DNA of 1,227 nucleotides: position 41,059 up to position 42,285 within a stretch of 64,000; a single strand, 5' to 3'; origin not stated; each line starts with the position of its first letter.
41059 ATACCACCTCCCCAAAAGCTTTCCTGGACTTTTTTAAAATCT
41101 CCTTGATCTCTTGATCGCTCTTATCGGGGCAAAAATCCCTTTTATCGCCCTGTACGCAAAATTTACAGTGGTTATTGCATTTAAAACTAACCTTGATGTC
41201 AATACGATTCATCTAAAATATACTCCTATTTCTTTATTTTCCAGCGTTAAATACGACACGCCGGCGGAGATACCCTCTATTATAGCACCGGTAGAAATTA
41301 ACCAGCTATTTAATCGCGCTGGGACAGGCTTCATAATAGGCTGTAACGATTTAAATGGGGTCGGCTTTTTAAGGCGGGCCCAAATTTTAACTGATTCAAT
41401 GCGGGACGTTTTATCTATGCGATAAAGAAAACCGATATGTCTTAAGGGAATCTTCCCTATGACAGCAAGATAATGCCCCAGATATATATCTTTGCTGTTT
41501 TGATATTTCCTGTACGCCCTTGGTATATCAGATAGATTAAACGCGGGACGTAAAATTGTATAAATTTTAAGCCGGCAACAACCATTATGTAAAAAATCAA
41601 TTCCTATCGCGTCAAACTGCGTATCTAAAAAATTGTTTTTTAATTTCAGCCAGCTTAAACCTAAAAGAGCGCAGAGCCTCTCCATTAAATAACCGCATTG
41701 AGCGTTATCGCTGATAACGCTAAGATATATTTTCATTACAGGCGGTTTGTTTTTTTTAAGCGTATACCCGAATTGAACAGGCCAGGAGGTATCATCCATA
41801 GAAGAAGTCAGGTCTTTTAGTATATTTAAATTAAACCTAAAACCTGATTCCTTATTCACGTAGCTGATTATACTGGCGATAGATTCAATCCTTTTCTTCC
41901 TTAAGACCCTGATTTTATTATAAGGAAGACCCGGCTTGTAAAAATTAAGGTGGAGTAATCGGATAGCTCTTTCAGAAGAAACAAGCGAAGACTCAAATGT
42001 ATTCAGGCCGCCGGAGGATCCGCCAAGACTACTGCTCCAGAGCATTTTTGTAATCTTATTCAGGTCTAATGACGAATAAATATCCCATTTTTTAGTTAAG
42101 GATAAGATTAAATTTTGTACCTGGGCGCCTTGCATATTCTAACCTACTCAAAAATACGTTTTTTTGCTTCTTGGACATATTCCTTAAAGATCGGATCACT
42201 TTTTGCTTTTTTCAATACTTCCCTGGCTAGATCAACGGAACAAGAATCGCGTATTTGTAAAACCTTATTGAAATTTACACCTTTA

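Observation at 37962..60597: A 22.6-kb block with nine radical SAM enzymes, glycosyltransferases, methyltransferase, AsnB-like and U32-like proteins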

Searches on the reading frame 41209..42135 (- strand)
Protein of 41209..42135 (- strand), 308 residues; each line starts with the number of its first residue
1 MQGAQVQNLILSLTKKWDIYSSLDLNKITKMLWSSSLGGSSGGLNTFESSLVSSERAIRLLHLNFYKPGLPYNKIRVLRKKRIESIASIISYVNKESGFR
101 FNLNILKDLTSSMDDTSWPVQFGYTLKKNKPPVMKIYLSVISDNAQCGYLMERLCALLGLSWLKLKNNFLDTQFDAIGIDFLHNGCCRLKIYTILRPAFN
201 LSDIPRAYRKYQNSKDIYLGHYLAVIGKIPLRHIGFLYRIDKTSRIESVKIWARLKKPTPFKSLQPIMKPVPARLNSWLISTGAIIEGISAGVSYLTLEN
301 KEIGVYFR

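Call 6: search_protein_families(library=pfam, proteins=[window:41209-42135:-], max_evalue=0.01)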
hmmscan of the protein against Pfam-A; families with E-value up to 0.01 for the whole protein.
window:41209-42135:- (308 aa): 0 families

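Call 10: search_protein_families(library=ncbifam, proteins=[window:41209-42135:-], max_evalue=0.01)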
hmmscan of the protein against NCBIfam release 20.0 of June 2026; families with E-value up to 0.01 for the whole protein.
window:41209-42135:- (308 aa): 0 families

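Call 18: find_homologous_proteins(query=window:41209-42135:-)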
Query window:41209-42135:- (308 aa): 17 proteins with E <= 0.001 among 2114 candidates.
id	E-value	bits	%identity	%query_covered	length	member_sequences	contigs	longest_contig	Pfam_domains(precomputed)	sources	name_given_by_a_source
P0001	7.8e-203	690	100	100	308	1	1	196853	-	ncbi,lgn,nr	ncbi:MAG: hypothetical protein NTW18_06145 [Candidatus Omnitrophica bacterium]|nr:hypothetical prote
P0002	5.0e-181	619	92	100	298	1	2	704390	-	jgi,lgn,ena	-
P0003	4.5e-104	366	55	100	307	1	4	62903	-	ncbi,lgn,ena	ncbi:MAG: hypothetical protein AABY28_00640 [Candidatus Omnitrophota bacterium]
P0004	2.2e-91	324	50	100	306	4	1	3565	-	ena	-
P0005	2.2e-70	255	43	100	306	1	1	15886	-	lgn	-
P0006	2.6e-67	245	42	100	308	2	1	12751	-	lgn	-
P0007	2.7e-64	235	41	100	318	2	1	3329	-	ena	-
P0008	2.9e-61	226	41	100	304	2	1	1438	-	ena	-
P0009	1.0e-60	224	40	100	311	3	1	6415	-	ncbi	-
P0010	1.6e-58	216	39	100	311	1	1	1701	-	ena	-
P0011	8.4e-55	204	38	100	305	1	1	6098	-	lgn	-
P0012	2.2e-51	193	37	100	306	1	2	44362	-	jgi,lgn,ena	-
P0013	3.8e-47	179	36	100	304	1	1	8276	-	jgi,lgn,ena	-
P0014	2.0e-42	164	37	85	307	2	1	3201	-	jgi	jgi:hypothetical protein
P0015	1.4e-41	161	37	85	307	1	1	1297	-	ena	-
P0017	4.3e-37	146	32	100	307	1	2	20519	-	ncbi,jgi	-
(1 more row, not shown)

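Call 19: find_encoding_contigs(protein=P0003, flank=10000, max_places=2)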
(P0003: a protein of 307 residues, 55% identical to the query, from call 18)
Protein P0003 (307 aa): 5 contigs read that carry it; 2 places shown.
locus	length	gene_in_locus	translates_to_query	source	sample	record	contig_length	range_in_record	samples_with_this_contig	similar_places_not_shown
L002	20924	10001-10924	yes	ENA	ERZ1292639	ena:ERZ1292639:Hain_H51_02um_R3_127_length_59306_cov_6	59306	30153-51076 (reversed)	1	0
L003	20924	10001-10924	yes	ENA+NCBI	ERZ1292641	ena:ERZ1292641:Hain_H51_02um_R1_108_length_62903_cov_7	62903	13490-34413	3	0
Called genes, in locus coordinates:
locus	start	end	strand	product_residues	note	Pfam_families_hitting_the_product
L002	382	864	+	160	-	-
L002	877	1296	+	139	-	PF27806:HxsD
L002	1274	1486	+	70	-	-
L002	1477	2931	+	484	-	PF13353:Fer4_12, PF04055:Radical_SAM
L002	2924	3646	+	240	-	-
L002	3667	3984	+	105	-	-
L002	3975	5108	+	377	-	PF04055:Radical_SAM, PF13353:Fer4_12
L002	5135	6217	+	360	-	PF04055:Radical_SAM, PF13353:Fer4_12 (weak)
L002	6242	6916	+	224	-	PF04055:Radical_SAM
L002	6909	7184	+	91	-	-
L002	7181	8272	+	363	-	PF01136:Peptidase_U32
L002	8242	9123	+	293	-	PF00535:Glycos_transf_2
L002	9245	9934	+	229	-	PF02475:TRM5-TYW2_MTfase (weak), PF05050:Methyltransf_21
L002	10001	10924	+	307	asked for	-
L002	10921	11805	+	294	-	PF04055:Radical_SAM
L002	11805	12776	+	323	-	PF04467:DUF483 (weak)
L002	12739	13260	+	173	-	PF07719:TPR_2 (faint), PF13431:TPR_17 (weak)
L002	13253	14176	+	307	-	PF01478:Peptidase_A24 (weak)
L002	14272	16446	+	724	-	PF00919:UPF0004, PF04055:Radical_SAM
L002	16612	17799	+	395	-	PF25182:NonGDSL (weak), PF13472:Lipase_GDSL_2 (weak), PF14559:TPR_19 (faint), PF13181:TPR_8 (faint), PF13414:TPR_11 (faint), PF13431:TPR_17 (weak), PF00515:TPR_1, PF07719:TPR_2 (weak), +1 more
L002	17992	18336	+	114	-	PF12840:HTH_20, PF01022:HTH_5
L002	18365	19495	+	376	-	PF00266:Aminotran_5, PF01041:DegT_DnrJ_EryC1 (weak), PF00155:Aminotran_1_2 (weak)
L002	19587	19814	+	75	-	PF02635:DsrE (weak)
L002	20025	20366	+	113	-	PF18924:DUF5674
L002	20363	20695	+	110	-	-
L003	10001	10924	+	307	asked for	-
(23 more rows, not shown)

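Call 20: find_encoding_contigs(protein=P0012, flank=10000, max_places=2)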
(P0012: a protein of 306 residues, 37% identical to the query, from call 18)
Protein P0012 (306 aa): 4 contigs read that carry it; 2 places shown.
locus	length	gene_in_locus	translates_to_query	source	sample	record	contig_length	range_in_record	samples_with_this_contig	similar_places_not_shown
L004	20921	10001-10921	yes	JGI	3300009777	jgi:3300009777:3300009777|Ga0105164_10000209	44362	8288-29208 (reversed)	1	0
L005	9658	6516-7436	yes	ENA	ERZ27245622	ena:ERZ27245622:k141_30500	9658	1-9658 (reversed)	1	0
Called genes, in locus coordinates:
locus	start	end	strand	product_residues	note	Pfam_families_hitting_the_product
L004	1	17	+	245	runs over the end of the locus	PF20260:PUA_4, PF04452:Methyltrans_RNA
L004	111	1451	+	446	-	PF00919:UPF0004, PF04055:Radical_SAM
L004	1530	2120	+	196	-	-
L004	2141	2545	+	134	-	PF27806:HxsD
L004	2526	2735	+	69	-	-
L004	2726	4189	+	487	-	PF13353:Fer4_12, PF04055:Radical_SAM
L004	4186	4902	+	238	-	-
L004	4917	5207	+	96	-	-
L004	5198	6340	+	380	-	PF04055:Radical_SAM, PF13353:Fer4_12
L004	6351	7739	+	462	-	PF04055:Radical_SAM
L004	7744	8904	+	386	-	PF04055:Radical_SAM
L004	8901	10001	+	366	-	PF04055:Radical_SAM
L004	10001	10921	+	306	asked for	-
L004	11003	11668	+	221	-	PF04055:Radical_SAM (weak)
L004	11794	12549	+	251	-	PF04055:Radical_SAM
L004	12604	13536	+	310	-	PF04055:Radical_SAM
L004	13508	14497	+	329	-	-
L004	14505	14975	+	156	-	-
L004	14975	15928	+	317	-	PF01478:Peptidase_A24 (weak)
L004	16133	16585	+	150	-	PF07963:N_methyl, PF16732:ComP_DUS (weak)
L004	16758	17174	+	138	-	-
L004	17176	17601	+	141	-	-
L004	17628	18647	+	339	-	PF11104:PilM_2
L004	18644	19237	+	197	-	PF05137:PilN (faint)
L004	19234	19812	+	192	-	PF04350:PilO (weak)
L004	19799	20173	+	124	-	-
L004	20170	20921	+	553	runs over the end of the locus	PF21305:type_II_gspD_N0 (faint), PF07660:STN (weak), PF03958:Secretin_N, PF00263:Secretin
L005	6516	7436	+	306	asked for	-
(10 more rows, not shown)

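Call 21: find_encoding_contigs(protein=P0017, flank=10000, max_places=2)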
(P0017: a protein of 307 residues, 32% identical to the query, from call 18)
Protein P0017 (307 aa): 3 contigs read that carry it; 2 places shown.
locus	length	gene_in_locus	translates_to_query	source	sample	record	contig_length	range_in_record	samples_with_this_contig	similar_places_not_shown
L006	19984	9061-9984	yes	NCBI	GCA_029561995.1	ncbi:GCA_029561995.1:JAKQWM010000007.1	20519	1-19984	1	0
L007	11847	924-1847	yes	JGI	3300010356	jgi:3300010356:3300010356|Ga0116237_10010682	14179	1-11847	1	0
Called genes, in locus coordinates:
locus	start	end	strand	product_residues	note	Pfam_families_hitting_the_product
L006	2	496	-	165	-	?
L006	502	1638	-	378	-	PF04055:Radical_SAM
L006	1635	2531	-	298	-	PF04055:Radical_SAM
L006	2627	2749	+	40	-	-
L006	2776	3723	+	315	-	-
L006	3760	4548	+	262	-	-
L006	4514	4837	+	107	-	PF00391:PEP-utilizers (weak)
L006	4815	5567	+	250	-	-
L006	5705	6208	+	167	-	PF27806:HxsD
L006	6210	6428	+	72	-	-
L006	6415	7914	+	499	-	PF13353:Fer4_12 (weak), PF04055:Radical_SAM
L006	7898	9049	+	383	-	PF04055:Radical_SAM, PF13353:Fer4_12 (faint)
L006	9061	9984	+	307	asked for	-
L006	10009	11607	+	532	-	PF13231:PMT_2 (weak)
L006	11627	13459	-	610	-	PF04055:Radical_SAM, PF00155:Aminotran_1_2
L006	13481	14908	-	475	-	PF04055:Radical_SAM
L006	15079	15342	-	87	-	-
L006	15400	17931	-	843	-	-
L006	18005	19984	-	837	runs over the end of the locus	?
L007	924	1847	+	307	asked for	-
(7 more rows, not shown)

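Call 25: search_protein_families(library=padloc, proteins=[window:41209-42135:-], max_evalue=0.01)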
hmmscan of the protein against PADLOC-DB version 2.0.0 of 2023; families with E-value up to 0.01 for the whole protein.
window:41209-42135:- (308 aa): 0 families

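Call 29: find_related_loci(query=A1, collection=genome_contigs, flank=10000)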
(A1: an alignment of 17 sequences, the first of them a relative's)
Query A1 (308 aa) in genome_contigs; peptide patterns used: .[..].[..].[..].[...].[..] (x = any residue, [..] = any of these).
20 stretches matched a pattern; 1 encode a relative of the query (tblastn E <= 1e-3); 1 distinct loci.
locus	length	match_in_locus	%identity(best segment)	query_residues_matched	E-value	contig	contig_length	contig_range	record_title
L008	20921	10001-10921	55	1-308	2e-111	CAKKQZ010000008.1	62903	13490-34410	Omnitrophica bacterium GWA2_41_15 isolate Hainich-H51-bin231-1 genome assembly, contig: H51-bin231_1_Hain_H51_02um_R1_10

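Call 30: find_related_loci(query=A1, collection=metagenome_contigs, flank=10000)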
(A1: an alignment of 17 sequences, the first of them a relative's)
Query A1 (308 aa) in metagenome_contigs; peptide patterns used: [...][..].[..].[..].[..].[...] (x = any residue, [..] = any of these).
36 stretches matched a pattern; 4 encode a relative of the query (tblastn E <= 1e-3); 4 distinct loci.
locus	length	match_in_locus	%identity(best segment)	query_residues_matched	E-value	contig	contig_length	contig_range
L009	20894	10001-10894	92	1-308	0e+0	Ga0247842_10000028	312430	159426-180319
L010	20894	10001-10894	92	1-308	0e+0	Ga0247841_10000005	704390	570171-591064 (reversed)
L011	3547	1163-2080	51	1-308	3e-101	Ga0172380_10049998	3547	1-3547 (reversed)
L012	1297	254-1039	37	47-308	6e-50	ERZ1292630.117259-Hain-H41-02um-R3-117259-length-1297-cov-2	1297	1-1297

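Call 31: predict_structure(alignment_id=A1)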
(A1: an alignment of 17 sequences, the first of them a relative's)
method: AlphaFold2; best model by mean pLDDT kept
length: 308 residues; sequences in the alignment: 17
mean_pLDDT: 89.8   pTM: 0.89
mean pLDDT of the five models: 89.8, 89.7, 89.2, 88.9, 88.8
residues with pLDDT >= 90: 199; 70-90: 96; 50-70: 11; < 50: 2
segments of 3 or more residues with pLDDT < 50: none
pLDDT, mean of each block of 10 residues (from residue 1): 90 92 87 68 79 93 89 88 92 94 88 86 94 95 78 92 93 93 96 90 90 85 93 96 95 96 86 84 93 95 95
secondary structure, 60 per line:
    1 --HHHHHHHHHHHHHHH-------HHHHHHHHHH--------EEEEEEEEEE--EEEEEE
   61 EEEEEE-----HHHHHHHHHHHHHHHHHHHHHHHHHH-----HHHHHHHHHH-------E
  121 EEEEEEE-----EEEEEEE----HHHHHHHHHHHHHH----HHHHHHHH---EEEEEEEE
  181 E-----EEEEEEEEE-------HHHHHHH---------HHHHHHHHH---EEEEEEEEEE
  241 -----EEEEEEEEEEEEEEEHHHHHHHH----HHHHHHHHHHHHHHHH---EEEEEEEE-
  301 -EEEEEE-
elements in order: H3-17 H25-34 E43-52 E55-66 H72-97 H103-112 E120-127 E133-139 H144-157 H162-169 E173-181 E187-195 H203-209 H219-227 E231-240 E246-260 H261-268 H273-288 E292-299 E302-307

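Call 35: fold_search(model_id=the predicted structure, library=pdb)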
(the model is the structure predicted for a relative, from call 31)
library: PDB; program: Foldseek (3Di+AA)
matches with E <= 10: 236; with E <= 0.001: 90
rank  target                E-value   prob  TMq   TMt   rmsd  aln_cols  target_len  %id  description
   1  5tu6_A                2.6e-08  1.00  0.55  0.57   6.7       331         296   12  PagF prenyltransferase with cyclic[INPYLYP] and DMSPP (released 2016-11-30)
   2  6pgn                  4.7e-08  1.00  0.58  0.60   6.0       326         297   12  PagF single mutant with GPP (released 2019-07-24)
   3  6pgm_A                5.8e-08  1.00  0.57  0.60   5.6       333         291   12  PirF geranyltransferase (released 2019-07-03)
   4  5tty                  5.8e-08  1.00  0.60  0.61   5.5       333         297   14  PagF prenyltransferase (released 2016-11-30)
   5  6zry_AAA              6.2e-08  1.00  0.66  0.59   5.3       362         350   14  6-dimethylallyl tryptophan synthase (released 2020-12-09)
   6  6zry_BBB              6.9e-08  1.00  0.67  0.59   5.1       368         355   14  6-dimethylallyl tryptophan synthase (released 2020-12-09)
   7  6zrx_CCC              7.3e-08  1.00  0.62  0.55   5.8       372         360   15  Crystal structure of 6-dimethylallyltryptophan synthase from Micromonospora olivasterospora in complex with DMASPP a (released 2020-12-09)
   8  7w8w                  8.1e-08  1.00  0.65  0.59   5.6       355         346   13  DMSPP- and 5-Me-Trp-bound 6-dimethylallyl tryptophan synthase, IptA (released 2022-10-19)
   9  7w8x                  1.5e-07  1.00  0.65  0.59   5.6       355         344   13  DMSPP- and 6-Me-Trp-bound dimethylallyl tryptophan synthase, IptA (released 2022-10-19)
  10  5k9m                  2.0e-07  1.00  0.68  0.60   5.3       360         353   14  Crystal Structure of PriB Binary Complex with Product Diphosphate (released 2016-06-15)
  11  4yl7                  3.2e-07  1.00  0.58  0.50   5.4       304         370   12  Crystal structure of the indole prenyltransferase MpnD from Marinactinospora thermotolerans (released 2016-03-16)
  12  7w8u                  3.6e-07  1.00  0.67  0.61   5.3       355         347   13  Crystal Structure of Indole Prenyltransferase IptA (released 2022-10-19)
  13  6zrx_AAA              3.6e-07  1.00  0.64  0.57   5.8       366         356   14  Crystal structure of 6-dimethylallyltryptophan synthase from Micromonospora olivasterospora in complex with DMASPP a (released 2020-12-09)
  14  4bg2_A                4.2e-07  1.00  0.60  0.61   5.4       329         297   12  X-ray Crystal Structure of PatF from Prochloron didemni (released 2013-04-03)
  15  4bg2_B                4.5e-07  1.00  0.60  0.62   5.3       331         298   11  X-ray Crystal Structure of PatF from Prochloron didemni (released 2013-04-03)
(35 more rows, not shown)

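Call 37: search_protein_families(library=pfam, proteins=[L002:6242-6916:+, L002:9245-9934:+, L006:10009-11607:+, L006:11627-13459:-, L006:2776-3723:+, L006:3760-4548:+, L006:4815-5567:+], max_evalue=0.01)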
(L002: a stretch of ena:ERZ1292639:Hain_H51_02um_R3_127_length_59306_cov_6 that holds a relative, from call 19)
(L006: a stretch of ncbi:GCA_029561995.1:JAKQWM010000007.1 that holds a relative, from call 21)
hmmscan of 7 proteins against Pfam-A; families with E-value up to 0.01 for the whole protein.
L002:6242-6916:+ (224 aa): 3 families
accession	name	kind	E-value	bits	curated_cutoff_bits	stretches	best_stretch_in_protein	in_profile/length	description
PF04055.27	Radical_SAM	-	2.3e-16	60.9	29.5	1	21-187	1-166/166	Radical SAM superfamily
PF13353.11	Fer4_12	-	9.9e-05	23.1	22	1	25-108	13-100/137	4Fe-4S single cluster domain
PF13344.12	Hydrolase_6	-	0.0076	16.7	27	0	74-119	14-59/101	Haloacid dehalogenase-like hydrolase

L002:9245-9934:+ (229 aa): 4 families
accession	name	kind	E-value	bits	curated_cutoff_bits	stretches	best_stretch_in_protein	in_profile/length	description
PF05050.19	Methyltransf_21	-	2.4e-19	70.5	22.7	1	53-210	1-172/173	Methyltransferase FkbM domain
PF02475.24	TRM5-TYW2_MTfase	-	1.7e-07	31.7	28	1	44-100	33-89/164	TRM5/TYW2 methyltransferase domain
PF05575.17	V_cholerae_RfbT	-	0.0043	16.8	27.9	0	45-169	77-207/286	Vibrio cholerae RfbT protein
PF01728.25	FtsJ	-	0.0089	16.4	24.1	0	40-91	13-67/181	FtsJ-like methyltransferase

L006:10009-11607:+ (532 aa): 2 families
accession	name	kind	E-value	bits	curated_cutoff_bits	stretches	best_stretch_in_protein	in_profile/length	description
PF13231.12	PMT_2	-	6.5e-07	30.1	26.1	1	102-257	5-158/160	Dolichyl-phosphate-mannose-protein mannosyltransferase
PF24677.1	DUF7657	-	9.5e-05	21.7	26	1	86-210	82-203/401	Domain of unknown function (DUF7657)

L006:11627-13459:- (610 aa): 2 families
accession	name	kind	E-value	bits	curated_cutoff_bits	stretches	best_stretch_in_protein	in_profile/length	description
PF04055.27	Radical_SAM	-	6.5e-21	75.6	29.5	1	27-178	5-161/166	Radical SAM superfamily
PF00155.27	Aminotran_1_2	-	3.4e-17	63.1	19.7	1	390-598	46-270/361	Aminotransferase class I and II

L006:2776-3723:+ (315 aa): 0 families

L006:3760-4548:+ (262 aa): 0 families

L006:4815-5567:+ (250 aa): 0 families

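Call 60: search_solved_structures(query=A1, max_evalue=10, show_alignments=3)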
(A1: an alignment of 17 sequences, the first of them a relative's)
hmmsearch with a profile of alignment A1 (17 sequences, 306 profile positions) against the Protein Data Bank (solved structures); distinct sequences matched with E-value up to 10: 4.
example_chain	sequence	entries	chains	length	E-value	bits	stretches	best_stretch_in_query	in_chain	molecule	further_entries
2ly9_A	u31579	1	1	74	0.046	16.2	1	117-173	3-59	Zinc fingers and homeoboxes protein 1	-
8el8_A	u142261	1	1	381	0.19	14.2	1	53-93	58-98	Guanine nucleotide-binding protein G(olf) subunit alpha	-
8htg_A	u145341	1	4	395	0.2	14.1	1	53-93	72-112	Guanine nucleotide-binding protein G(olf) subunit alpha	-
9vte_A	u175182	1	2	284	0.24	13.8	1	80-205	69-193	LynF/TruF/PatF family peptide O-prenyltransferase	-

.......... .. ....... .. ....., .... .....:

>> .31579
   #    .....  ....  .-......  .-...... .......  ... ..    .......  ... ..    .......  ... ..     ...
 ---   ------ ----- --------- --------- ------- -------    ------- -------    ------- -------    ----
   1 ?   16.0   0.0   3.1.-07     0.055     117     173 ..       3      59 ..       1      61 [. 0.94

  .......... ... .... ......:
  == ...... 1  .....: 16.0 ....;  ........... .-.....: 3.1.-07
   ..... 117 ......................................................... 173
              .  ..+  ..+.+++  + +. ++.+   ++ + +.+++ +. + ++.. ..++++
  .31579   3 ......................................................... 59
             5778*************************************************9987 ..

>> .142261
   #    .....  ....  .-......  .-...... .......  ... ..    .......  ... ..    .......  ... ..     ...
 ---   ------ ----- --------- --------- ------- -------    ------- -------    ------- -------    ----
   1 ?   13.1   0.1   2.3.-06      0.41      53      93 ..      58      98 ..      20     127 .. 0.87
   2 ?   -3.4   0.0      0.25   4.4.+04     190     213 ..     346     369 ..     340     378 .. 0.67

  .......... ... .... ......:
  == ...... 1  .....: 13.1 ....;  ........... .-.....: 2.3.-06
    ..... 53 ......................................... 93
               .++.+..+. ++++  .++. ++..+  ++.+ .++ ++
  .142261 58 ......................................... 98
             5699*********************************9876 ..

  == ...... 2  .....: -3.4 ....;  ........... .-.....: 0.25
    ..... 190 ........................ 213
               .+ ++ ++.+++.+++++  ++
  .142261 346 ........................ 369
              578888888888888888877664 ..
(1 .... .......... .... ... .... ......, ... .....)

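Call 83: find_encoding_contigs(protein=P0005, flank=10000, max_places=1)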
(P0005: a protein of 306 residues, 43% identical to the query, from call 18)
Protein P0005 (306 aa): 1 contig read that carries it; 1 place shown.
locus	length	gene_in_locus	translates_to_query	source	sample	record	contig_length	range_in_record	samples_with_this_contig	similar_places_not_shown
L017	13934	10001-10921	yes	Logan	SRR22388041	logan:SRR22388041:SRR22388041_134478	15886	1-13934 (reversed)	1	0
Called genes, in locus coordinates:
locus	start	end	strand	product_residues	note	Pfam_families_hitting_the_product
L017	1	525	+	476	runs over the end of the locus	PF13353:Fer4_12, PF04055:Radical_SAM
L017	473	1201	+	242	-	-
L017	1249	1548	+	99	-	-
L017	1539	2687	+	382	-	PF04055:Radical_SAM, PF13353:Fer4_12 (weak)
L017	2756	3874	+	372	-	PF04055:Radical_SAM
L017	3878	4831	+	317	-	PF01136:Peptidase_U32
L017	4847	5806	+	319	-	-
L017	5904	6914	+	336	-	PF04055:Radical_SAM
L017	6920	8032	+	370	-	PF00348:polyprenyl_synt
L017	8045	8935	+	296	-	-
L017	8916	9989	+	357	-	PF04055:Radical_SAM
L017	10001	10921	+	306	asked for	-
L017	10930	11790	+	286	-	PF04055:Radical_SAM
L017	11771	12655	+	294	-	PF04055:Radical_SAM, PF13353:Fer4_12 (weak)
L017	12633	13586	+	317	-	PF04055:Radical_SAM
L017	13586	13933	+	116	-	?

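Call 84: find_encoding_contigs(protein=P0006, flank=10000, max_places=1)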
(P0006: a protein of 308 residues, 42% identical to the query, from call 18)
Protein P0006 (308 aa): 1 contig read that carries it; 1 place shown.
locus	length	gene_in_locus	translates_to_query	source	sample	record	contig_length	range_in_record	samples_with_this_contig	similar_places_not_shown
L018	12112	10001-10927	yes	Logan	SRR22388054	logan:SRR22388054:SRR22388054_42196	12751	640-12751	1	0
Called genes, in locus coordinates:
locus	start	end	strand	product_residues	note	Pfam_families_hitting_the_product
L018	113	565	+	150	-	PF27806:HxsD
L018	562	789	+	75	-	-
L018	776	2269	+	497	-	PF13353:Fer4_12 (weak), PF04055:Radical_SAM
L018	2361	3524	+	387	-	PF04055:Radical_SAM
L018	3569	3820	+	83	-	-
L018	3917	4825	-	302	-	PF04055:Radical_SAM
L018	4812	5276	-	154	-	PF27806:HxsD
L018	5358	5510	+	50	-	-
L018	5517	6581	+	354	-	PF04055:Radical_SAM, PF13353:Fer4_12 (weak)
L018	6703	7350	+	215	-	-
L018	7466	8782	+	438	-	PF04055:Radical_SAM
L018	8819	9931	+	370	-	PF00919:UPF0004 (faint), PF04055:Radical_SAM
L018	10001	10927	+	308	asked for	-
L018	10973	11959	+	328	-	-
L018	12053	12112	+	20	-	?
